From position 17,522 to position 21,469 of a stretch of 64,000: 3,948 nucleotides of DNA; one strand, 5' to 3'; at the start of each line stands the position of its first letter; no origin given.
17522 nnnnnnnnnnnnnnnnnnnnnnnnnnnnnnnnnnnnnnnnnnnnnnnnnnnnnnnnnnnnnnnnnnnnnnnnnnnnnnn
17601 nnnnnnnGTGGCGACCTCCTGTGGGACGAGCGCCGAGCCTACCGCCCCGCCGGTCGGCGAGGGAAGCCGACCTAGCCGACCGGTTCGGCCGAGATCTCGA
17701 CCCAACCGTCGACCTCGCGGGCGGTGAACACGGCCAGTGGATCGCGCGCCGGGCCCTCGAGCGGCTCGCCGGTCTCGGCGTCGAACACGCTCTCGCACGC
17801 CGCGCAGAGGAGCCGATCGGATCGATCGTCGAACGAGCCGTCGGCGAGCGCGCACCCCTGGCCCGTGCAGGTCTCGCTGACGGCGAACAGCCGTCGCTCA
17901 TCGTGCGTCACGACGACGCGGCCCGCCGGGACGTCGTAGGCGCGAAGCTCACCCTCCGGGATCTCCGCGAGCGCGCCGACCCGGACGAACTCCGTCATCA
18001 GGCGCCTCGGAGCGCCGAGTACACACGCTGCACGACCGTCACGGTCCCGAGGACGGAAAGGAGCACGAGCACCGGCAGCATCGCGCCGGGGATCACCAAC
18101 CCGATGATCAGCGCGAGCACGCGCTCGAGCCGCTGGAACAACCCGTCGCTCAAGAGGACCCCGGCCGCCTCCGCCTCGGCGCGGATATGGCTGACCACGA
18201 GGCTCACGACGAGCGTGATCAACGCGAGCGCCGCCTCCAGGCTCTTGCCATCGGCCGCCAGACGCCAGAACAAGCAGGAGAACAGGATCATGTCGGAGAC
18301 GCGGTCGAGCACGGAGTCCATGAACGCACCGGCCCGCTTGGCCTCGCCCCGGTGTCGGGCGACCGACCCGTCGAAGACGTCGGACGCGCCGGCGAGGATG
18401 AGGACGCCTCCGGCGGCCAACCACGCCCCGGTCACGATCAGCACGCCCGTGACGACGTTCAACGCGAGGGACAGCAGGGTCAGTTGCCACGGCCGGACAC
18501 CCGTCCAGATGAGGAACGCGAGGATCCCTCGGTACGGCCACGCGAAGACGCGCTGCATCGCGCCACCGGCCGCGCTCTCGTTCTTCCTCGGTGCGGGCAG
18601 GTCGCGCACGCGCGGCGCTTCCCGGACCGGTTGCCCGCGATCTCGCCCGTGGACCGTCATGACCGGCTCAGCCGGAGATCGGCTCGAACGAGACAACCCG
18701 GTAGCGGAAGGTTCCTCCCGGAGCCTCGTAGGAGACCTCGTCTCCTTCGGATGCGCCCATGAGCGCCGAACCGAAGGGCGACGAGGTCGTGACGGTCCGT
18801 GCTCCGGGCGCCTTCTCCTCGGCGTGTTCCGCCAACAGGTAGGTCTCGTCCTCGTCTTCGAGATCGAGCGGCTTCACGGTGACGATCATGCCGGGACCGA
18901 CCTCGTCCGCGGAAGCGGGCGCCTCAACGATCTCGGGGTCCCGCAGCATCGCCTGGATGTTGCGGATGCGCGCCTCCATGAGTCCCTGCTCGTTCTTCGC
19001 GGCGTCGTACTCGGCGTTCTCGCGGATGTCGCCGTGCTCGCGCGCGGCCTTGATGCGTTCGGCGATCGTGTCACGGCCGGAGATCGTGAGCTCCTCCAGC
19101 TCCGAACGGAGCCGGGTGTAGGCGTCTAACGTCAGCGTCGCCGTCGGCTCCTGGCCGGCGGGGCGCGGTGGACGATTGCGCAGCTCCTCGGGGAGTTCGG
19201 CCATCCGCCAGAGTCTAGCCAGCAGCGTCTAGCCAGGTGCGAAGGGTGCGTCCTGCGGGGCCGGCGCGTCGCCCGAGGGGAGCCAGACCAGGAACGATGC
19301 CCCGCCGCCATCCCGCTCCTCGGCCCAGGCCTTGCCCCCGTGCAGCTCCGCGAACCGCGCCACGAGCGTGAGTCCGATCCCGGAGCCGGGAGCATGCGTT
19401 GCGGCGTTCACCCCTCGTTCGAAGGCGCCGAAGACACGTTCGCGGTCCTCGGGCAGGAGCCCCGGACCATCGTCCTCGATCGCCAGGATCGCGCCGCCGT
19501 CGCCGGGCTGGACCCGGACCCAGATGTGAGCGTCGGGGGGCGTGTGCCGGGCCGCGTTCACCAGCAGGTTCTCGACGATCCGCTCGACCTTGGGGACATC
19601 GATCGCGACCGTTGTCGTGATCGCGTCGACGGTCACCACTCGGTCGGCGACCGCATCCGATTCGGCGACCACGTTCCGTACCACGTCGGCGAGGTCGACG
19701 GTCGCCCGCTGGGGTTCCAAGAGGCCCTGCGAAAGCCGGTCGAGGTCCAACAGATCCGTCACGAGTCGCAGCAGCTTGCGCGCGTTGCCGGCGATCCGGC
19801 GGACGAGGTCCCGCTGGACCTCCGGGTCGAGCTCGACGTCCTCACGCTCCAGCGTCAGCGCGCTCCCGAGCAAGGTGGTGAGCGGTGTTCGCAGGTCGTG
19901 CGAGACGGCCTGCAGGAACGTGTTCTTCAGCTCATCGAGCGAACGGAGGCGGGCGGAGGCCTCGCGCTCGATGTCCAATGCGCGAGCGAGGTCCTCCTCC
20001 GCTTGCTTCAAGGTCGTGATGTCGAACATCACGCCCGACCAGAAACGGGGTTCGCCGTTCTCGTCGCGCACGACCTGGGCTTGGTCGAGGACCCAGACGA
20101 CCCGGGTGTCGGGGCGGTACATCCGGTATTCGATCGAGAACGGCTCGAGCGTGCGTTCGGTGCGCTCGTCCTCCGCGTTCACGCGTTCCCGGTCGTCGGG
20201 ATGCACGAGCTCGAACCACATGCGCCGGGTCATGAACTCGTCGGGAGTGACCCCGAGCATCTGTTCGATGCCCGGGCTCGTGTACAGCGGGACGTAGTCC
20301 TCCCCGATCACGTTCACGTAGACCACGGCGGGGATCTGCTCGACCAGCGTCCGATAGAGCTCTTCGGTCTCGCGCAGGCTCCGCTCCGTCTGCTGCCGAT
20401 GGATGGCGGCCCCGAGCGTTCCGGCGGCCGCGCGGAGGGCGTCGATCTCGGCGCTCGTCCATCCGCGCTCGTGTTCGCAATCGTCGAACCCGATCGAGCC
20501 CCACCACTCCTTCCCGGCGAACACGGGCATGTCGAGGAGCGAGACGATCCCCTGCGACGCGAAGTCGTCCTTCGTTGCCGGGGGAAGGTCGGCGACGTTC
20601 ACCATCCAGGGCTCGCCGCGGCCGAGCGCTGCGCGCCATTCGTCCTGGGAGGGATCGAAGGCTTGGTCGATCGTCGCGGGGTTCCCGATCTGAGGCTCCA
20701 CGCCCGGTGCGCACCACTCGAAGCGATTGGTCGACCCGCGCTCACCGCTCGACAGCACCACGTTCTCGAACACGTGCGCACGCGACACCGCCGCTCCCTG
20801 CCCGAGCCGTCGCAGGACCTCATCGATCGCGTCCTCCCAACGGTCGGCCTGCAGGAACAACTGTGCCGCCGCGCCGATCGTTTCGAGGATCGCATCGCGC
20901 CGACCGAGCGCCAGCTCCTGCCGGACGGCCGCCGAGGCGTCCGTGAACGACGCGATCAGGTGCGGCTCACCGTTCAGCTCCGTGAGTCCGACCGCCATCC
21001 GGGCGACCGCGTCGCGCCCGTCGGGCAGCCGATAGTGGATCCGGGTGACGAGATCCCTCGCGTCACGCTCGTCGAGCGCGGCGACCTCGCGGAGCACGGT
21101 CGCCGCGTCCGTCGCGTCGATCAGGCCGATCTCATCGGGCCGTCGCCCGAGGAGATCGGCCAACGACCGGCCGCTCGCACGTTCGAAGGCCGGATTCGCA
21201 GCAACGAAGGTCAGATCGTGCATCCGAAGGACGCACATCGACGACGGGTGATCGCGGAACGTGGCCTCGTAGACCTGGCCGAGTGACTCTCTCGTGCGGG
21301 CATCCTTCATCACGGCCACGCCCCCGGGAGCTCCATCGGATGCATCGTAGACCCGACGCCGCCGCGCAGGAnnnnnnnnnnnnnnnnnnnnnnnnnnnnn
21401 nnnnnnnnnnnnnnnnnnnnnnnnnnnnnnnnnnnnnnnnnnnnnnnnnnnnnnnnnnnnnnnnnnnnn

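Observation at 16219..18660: TrpB2-type PLP enzyme clustered with a Cys4 Rieske-like ferredoxin-fold protein and a CDP-alcohol phosphatidyltransferase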

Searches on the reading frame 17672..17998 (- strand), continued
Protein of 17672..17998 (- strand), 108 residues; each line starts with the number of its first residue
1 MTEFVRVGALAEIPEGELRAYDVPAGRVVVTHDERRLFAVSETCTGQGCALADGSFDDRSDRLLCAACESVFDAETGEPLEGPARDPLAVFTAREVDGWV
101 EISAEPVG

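Call 57: find_encoding_contigs(protein=P0124, flank=6000, max_places=3)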
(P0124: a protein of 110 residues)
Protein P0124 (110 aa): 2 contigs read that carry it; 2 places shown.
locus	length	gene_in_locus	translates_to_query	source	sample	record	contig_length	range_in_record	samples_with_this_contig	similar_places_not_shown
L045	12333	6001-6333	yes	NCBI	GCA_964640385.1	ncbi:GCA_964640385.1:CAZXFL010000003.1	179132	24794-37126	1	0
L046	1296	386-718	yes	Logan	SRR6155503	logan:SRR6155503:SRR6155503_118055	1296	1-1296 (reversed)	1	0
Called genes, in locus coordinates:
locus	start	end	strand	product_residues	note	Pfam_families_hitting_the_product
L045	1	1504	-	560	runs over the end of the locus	PF00496:SBP_bac_5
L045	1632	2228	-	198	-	PF07722:Peptidase_C26, PF00117:GATase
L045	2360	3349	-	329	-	PF00389:2-Hacid_dh, PF02826:2-Hacid_dh_C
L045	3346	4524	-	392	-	PF00155:Aminotran_1_2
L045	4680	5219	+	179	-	PF03449:GreA_GreB_N, PF01272:GreA_GreB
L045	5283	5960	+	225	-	PF01066:CDP-OH_P_transf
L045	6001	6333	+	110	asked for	PF00355:Rieske, PF13806:Rieske_2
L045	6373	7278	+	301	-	PF03446:NAD_binding_2, PF00393:6PGD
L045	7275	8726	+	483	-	PF00479:G6PD_N, PF02781:G6PD_C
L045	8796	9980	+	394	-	-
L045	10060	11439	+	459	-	PF00291:PALP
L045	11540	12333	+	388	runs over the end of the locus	PF02771:Acyl-CoA_dh_N, PF02770:Acyl-CoA_dh_M, PF00441:Acyl-CoA_dh_1, PF08028:Acyl-CoA_dh_2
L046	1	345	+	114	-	?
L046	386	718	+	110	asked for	PF00355:Rieske, PF13806:Rieske_2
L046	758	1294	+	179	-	?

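Call 58: find_encoding_contigs(protein=P0126, flank=6000, max_places=3)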
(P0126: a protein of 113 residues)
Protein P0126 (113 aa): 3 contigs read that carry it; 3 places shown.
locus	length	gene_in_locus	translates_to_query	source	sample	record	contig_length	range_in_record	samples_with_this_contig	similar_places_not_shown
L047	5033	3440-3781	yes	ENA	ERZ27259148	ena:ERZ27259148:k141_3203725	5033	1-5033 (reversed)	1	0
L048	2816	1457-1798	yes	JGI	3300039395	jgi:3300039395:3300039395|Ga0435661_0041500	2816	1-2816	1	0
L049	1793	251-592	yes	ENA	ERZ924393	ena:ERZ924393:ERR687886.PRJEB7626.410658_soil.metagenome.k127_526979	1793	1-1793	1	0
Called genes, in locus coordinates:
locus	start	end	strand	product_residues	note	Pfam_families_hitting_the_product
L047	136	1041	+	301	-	PF02782:FGGY_C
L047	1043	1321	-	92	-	-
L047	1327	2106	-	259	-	PF00106:adh_short, PF08659:KR (weak), PF13561:adh_short_C2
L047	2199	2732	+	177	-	PF03449:GreA_GreB_N, PF01272:GreA_GreB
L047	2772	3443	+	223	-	PF01066:CDP-OH_P_transf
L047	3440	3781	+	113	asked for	PF00355:Rieske, PF13806:Rieske_2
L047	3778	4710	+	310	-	PF03446:NAD_binding_2, PF03807:F420_oxidored (weak), PF00393:6PGD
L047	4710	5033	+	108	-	?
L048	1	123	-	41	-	?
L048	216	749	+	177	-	PF03449:GreA_GreB_N, PF01272:GreA_GreB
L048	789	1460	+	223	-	PF01066:CDP-OH_P_transf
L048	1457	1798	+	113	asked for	PF00355:Rieske, PF13806:Rieske_2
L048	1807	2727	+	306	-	PF03446:NAD_binding_2, PF00393:6PGD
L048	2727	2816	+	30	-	?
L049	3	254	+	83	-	?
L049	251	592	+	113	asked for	PF00355:Rieske, PF13806:Rieske_2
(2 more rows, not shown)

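Call 59: search_protein_families(library=pfam, proteins=[L045:8796-9980:+, L045:5283-5960:+, L045:10060-11439:+, L047:4710-5033:+], max_evalue=0.01)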
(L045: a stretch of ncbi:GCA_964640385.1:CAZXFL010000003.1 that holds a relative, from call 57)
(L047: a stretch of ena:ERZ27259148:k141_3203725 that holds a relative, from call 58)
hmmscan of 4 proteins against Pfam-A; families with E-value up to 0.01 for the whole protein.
L045:8796-9980:+ (394 aa): 0 families

L045:5283-5960:+ (225 aa): 1 family
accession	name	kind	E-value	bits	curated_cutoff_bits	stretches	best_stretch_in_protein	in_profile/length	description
PF01066.26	CDP-OH_P_transf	-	3.4e-15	57.2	22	1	58-192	4-134/152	CDP-alcohol phosphatidyltransferase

L045:10060-11439:+ (459 aa): 1 family
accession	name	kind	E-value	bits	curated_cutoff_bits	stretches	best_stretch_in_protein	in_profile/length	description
PF00291.31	PALP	-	3.3e-37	128.8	35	1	80-418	4-295/295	Pyridoxal-phosphate dependent enzyme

L047:4710-5033:+ (108 aa): 1 family
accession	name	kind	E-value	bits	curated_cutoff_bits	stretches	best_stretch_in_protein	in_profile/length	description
PF00479.28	G6PD_N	-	7.6e-25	89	22.1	1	11-105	1-96/183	Glucose-6-phosphate dehydrogenase, NAD binding domain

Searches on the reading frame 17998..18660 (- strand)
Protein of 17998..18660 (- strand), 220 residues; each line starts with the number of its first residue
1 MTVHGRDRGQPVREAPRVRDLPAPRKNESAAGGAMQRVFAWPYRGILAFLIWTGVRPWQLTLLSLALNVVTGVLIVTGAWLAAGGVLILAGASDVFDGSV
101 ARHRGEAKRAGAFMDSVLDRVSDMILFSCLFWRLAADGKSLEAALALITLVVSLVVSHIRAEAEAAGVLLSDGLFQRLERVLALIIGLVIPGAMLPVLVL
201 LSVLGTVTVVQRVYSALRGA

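Call 4: search_protein_families(library=pfam, proteins=[window:17998-18660:-], max_evalue=0.01)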
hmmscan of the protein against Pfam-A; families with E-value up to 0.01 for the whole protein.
window:17998-18660:- (220 aa): 1 family
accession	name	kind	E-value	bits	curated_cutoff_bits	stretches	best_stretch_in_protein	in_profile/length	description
PF01066.26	CDP-OH_P_transf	-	2e-14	54.7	22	1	57-194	4-137/152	CDP-alcohol phosphatidyltransferase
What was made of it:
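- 17998..18660 (-): CDP-alcohol phosphotransferase, PIP-synthase-like, 220 aa, with a conserved Arg/Pro-rich N-terminal extension. It starts 7 nt after the greA stop. Pfam PF01066 (call 4).
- Checked: The CDP-OH_P_transf gene lies at 17998-18660 (Pfam E=2e-14, call 4).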

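Call 5: search_protein_families(library=ncbifam, proteins=[window:17998-18660:-], max_evalue=0.01)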
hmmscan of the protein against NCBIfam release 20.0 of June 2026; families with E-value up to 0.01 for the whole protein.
window:17998-18660:- (220 aa): 9 families
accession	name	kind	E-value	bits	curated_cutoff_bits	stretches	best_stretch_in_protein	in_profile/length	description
NF040950.1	archin_ph_syn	equivalog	5.7e-32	111.1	180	1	46-217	15-188/191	archaetidylinositol phosphate synthase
NF045883.1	PIPSynth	equivalog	5.2e-30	104.6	170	1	48-216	16-192/197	phosphatidylinositol phosphate synthase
NF052561.1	PIPSynBT1523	equivalog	2.9e-23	82.8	350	1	46-197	16-177/232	hypothetical protein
NF041135.1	IPPtranDIPPsyn_Thcocales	equivalog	6.8e-12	45.1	580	1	51-216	246-416/419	bifunctional L-myo-inositol-1-phosphate cytidylyltransferase/CDP-L-myo-inositol myo-inositolphosphotransferase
NF008090.0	PRK10832.1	equivalog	9.7e-06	25.8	304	1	66-124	18-76/182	CDP-diacylglycerol--glycerol-3-phosphate 3-phosphatidyltransferase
TIGR00560.1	pgsA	equivalog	2.6e-05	24.8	109.1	1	69-166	22-114/183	CDP-diacylglycerol--glycerol-3-phosphate 3-phosphatidyltransferase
TIGR00473.1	pssA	equivalog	4.2e-05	23.7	107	1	80-154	19-94/153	CDP-diacylglycerol--serine O-phosphatidyltransferase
NF053678.1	ClpnSynClsA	equivalog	0.0013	19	240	1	74-133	24-83/180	cardiolipin synthase ClsA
NF038087.1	arch_ser_synth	exception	0.0054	16.4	240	1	65-154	15-101/216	archaetidylserine synthase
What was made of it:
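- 17998..18660 (-): Best NCBIfam hits are AIP and PIP synthases, below cut-off (call 5).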

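Call 19: search_solved_structures(query=window:17998-18558:-, max_evalue=0.01, show_alignments=2)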
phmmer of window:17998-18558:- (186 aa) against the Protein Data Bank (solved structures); distinct sequences matched with E-value up to 0.01: 7.
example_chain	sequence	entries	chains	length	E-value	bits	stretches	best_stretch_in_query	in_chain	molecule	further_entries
6h53_A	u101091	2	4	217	8.3e-17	64.9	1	12-181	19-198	CDP-diacylglycerol--inositol 3-phosphatidyltransferase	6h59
6h5a_A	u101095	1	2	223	9.1e-17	64.8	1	12-181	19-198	CDP-diacylglycerol--inositol 3-phosphatidyltransferase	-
5d91_A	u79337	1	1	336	1.3e-14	57.8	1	5-181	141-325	AF2299 protein,Phosphatidylinositol synthase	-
5d92_D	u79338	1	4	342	1.5e-14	57.5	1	5-181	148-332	AF2299 protein,Phosphatidylinositol synthase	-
6wm5_A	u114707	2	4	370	5.3e-14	55.8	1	15-181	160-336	AfCTD-Phosphatidylinositol-phosphate synthase (PIPS) fusion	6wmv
4o6m_A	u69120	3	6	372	3.6e-08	36.8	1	15-180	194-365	AF2299, a CDP-alcohol phosphotransferase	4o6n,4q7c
4mnd_A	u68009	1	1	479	0.0042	20.3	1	17-125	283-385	CTP L-myo-inositol-1-phosphate cytidylyltransferase/CDP-L-myo-inositol myo-inositolphospho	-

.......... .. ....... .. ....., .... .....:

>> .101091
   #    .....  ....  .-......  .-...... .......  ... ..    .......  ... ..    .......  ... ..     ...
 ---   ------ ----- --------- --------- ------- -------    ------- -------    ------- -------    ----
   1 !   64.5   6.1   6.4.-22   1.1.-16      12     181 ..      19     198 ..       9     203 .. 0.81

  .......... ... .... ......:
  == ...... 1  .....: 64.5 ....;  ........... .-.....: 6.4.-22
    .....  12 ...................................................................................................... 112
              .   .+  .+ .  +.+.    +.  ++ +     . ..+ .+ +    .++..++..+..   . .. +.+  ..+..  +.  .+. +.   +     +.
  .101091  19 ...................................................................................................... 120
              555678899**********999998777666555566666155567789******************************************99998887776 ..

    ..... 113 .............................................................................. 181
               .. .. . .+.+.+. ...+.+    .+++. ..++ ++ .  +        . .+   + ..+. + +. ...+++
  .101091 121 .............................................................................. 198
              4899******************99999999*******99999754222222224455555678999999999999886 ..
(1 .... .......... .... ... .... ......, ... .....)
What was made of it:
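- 17998..18660 (-): Best solved relative is M. tuberculosis PgsA1, 6H53 (call 19).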

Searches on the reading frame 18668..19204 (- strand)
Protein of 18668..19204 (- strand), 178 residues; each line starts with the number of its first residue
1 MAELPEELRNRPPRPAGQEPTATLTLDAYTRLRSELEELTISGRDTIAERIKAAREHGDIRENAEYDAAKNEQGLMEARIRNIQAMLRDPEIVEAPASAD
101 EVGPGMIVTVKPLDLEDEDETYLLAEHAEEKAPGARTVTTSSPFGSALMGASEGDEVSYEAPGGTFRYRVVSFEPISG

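Call 4: search_protein_families(library=pfam, proteins=[window:18668-19204:-], max_evalue=0.01)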
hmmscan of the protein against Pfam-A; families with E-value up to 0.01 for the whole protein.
window:18668-19204:- (178 aa): 2 families
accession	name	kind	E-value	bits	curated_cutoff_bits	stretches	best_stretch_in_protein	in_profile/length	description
PF03449.20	GreA_GreB_N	-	1.4e-22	80.1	24.5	1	24-91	3-70/71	Transcription elongation factor, N-terminal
PF01272.25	GreA_GreB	-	2.1e-14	53.7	26.9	1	98-174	2-76/77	Transcription elongation factor, GreA/GreB, C-term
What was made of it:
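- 18668..19204 (-): greA (transcript cleavage factor), first gene of the inferred greA-CDPOH-Rieske unit. Pfam GreA_GreB_N and GreA_GreB (call 4).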

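Call 5: search_protein_families(library=ncbifam, proteins=[window:18668-19204:-], max_evalue=0.01)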
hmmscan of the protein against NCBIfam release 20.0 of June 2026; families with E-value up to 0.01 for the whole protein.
window:18668-19204:- (178 aa): 13 families
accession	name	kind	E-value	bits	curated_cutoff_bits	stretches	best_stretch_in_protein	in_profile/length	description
TIGR01462.1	greA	subfamily_domain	1.9e-38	131.9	139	1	24-172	2-149/151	transcription elongation factor GreA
NF001263.0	PRK00226.1-4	equivalog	5.8e-37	127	145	1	21-172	6-156/160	transcription elongation factor GreA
NF001262.0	PRK00226.1-3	equivalog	3e-36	124.6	161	1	22-176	7-162/165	transcription elongation factor GreA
NF001261.0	PRK00226.1-2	equivalog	4.5e-32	111.1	167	1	23-172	5-153/157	transcription elongation factor GreA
NF001260.0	PRK00226.1-1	equivalog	1.7e-29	102.5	234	1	19-174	3-157/160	transcription elongation factor GreA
NF001264.0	PRK00226.1-5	equivalog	3.5e-29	101.6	180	1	23-173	5-155/158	transcription elongation factor GreA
NF011309.0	PRK14720.1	equivalog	8.2e-18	63.9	714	1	26-176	754-903/906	transcription elongation factor GreA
NF002506.1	PRK01885.1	equivalog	1.1e-16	60.9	188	1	23-172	4-151/156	transcription elongation factor GreB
NF004548.0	PRK05892.1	equivalog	1.3e-15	57.7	126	1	23-174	7-155/158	nucleoside diphosphate kinase regulator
TIGR01461.1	greB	equivalog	1.4e-13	50.9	171.05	1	23-174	4-153/156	transcription elongation factor GreB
NF004969.0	PRK06330.1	equivalog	3.4e-07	29.3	697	1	24-114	569-660/718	transcript cleavage factor/unknown domain fusion protein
NF004973.0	PRK06342.1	equivalog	0.0001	22.1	159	1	39-159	31-149/160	transcription elongation factor GreA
NF004396.0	PRK05753.1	equivalog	0.00078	19.3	109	1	108-165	59-116/137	nucleoside diphosphate kinase regulator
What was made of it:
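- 18668..19204 (-): Best NCBIfam greA matches lie just below their cut-offs: TIGR01462 131.9 bits against 139, NF001263 127 against 145 (call 5).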

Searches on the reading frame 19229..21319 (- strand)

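Call 4: search_protein_families(library=pfam, proteins=[window:19229-21319:-], max_evalue=0.01)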
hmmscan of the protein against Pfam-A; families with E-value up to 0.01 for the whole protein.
window:19229-21319:- (696 aa): 10 families
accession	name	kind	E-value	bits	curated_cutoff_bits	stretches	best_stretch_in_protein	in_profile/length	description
PF08447.18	PAS_3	-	1.2e-24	86.9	25.6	1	345-431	2-89/89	PAS fold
PF02518.31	HATPase_c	-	1.4e-24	87.1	26.4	1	574-682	2-109/111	Histidine kinase-, DNA gyrase B-, and HSP90-like ATPase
PF00512.31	HisKA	-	2.6e-15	56.6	26.9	1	465-532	2-66/66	His Kinase A (phospho-acceptor) domain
PF08448.16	PAS_4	-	2.4e-14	53.9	23.1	2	327-438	2-109/110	PAS fold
PF13426.13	PAS_9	-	3.7e-14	53.3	27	1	343-435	13-102/103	PAS domain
PF00989.32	PAS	-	6.8e-11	42.6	22.6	1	321-434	2-113/113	PAS fold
PF01590.32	GAF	-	8.9e-10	39.6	22.4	1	162-306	3-133/133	GAF domain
PF13188.13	PAS_8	-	2.1e-05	24.7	21.8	0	320-380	1-55/65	PAS domain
PF13581.12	HATPase_c_2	-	0.0018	18.7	27.4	1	570-658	30-110/127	Histidine kinase-like ATPase domain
PF14598.12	PAS_11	-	0.0094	16.4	25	0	360-420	29-89/109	PAS domain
